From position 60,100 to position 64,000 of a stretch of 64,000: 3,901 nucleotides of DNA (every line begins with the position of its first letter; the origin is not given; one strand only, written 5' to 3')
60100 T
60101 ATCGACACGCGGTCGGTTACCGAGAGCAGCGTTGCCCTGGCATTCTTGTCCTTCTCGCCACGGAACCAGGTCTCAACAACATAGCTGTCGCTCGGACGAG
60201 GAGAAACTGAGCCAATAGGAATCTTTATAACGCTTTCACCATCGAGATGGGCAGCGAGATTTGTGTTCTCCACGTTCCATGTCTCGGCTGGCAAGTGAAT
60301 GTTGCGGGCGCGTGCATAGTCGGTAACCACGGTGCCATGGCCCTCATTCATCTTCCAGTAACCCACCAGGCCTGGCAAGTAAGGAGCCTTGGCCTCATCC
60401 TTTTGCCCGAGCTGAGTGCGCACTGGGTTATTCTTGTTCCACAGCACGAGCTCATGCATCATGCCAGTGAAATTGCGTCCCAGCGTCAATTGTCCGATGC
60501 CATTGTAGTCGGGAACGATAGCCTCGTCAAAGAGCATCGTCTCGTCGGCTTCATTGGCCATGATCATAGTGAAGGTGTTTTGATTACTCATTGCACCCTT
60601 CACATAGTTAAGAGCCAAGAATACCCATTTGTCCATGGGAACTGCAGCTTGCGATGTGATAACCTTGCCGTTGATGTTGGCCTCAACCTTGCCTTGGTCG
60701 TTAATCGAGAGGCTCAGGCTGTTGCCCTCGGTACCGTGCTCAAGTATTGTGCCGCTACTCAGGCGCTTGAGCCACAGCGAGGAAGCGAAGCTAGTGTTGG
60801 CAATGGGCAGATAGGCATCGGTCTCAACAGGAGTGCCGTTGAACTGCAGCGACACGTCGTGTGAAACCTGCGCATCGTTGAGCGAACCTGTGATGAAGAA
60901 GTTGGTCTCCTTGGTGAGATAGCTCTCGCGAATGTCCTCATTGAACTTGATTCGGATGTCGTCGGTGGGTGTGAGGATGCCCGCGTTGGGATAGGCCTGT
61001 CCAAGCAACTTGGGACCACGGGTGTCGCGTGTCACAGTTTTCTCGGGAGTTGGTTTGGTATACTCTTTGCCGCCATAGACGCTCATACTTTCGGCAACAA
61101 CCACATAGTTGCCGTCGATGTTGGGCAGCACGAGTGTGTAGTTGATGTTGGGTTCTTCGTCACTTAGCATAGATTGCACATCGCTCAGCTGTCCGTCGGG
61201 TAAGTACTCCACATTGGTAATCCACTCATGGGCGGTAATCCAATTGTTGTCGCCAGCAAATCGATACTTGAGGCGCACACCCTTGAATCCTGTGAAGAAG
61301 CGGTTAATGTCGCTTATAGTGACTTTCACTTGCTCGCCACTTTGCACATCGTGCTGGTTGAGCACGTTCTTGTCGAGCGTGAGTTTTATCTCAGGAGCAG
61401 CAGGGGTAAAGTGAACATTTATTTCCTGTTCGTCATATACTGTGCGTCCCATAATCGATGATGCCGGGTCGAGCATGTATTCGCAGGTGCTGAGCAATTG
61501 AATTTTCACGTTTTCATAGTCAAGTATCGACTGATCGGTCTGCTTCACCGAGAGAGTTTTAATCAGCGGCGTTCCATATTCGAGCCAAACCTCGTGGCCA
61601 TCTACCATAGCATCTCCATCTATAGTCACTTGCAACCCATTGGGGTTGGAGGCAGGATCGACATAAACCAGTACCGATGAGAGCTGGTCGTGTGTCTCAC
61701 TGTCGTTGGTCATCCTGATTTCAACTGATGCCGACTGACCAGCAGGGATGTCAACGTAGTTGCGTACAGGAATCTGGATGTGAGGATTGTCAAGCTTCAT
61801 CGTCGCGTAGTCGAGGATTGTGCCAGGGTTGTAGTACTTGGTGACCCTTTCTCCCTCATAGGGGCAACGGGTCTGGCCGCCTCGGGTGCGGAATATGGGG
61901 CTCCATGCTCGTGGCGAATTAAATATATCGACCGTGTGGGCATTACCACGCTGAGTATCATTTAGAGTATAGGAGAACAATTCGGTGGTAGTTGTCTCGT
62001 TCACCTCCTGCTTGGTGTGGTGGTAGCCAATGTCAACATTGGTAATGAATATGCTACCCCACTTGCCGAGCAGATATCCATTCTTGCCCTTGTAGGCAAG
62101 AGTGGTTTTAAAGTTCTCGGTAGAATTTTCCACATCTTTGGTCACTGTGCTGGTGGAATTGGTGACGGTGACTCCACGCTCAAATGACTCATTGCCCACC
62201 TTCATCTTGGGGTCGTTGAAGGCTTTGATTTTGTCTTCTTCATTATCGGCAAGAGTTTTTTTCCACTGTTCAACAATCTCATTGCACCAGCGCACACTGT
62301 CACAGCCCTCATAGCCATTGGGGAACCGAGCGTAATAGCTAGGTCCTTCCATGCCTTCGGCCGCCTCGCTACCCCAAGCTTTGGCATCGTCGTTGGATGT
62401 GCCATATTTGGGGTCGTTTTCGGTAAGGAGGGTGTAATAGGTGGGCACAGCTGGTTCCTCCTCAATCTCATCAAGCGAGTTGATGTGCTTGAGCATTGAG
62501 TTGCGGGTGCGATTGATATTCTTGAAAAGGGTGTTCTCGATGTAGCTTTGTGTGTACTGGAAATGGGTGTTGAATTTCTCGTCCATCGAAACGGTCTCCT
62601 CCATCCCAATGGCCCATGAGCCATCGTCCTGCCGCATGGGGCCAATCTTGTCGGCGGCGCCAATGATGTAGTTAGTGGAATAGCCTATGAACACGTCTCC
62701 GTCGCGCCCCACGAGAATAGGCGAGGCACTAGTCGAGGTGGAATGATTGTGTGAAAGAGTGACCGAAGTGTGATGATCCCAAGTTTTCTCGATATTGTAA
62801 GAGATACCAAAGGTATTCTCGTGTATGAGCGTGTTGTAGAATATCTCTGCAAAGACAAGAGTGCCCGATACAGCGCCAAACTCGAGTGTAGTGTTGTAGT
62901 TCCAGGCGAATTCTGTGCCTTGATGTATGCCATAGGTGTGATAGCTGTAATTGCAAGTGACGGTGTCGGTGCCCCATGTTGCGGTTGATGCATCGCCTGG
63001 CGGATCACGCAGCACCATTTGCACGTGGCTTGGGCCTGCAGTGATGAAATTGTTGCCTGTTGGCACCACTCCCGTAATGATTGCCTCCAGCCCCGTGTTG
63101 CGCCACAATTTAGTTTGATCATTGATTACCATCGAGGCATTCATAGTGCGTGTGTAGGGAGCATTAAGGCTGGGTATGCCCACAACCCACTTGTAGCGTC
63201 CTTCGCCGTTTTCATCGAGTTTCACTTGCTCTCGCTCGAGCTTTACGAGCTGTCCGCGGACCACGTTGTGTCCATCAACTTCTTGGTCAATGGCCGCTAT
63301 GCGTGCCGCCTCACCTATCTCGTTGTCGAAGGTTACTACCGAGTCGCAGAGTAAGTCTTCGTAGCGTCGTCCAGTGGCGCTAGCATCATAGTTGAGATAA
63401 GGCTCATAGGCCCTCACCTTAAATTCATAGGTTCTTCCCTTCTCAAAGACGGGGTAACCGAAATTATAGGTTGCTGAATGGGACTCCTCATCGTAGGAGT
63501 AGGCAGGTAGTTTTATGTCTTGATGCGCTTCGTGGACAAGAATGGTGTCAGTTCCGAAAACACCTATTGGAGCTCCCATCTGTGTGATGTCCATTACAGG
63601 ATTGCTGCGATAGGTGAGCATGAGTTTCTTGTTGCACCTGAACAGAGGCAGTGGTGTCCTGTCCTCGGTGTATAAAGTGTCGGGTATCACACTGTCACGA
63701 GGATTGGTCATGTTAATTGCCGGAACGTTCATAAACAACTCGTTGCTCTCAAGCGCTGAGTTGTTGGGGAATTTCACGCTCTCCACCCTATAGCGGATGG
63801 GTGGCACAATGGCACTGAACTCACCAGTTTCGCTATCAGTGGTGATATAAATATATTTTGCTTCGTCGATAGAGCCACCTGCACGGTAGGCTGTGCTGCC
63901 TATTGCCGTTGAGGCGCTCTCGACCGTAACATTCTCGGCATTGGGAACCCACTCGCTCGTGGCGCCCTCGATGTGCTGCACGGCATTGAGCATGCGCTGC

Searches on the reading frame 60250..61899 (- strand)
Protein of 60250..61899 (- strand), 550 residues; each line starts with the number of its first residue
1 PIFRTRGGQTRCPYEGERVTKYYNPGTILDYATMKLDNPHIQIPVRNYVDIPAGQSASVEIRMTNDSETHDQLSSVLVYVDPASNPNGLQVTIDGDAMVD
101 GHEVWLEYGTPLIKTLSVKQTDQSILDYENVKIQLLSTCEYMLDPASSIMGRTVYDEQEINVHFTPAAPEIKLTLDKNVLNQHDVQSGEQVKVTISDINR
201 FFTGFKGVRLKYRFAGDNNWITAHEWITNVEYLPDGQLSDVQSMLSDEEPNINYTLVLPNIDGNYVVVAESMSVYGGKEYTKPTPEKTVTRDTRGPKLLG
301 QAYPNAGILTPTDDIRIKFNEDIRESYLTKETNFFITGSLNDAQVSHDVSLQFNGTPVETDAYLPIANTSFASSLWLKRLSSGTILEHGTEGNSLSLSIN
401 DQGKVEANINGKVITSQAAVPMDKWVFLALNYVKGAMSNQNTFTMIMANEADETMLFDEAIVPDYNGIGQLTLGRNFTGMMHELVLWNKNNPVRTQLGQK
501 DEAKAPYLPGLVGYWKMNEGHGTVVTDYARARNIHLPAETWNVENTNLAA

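Call 56: search_protein_families(library=pfam, max_evalue=10, proteins=[window:60250-61899:-])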
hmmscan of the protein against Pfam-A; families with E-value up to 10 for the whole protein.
seq(550 aa): 2 families
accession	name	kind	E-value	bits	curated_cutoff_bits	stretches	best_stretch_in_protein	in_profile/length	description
PF13385.13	Laminin_G_3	-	6.2e-06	26.9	27.6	1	358-489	7-143/151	Concanavalin A-like lectin/glucanases superfamily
PF09112.15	N-glycanase_N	-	0.016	15.4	22.4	1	196-251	109-156/177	Peptide-N-glycosidase F, N terminal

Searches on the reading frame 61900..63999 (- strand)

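Call 56: search_protein_families(library=pfam, max_evalue=10, proteins=[window:61900-63999:-])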
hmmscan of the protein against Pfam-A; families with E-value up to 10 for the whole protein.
seq(700 aa): 1 family
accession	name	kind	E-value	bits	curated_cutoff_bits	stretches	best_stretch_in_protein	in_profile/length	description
PF08305.17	NPCBM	-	0.014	15.9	23.9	1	587-636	25-67/137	NPCBM/NEW2 domain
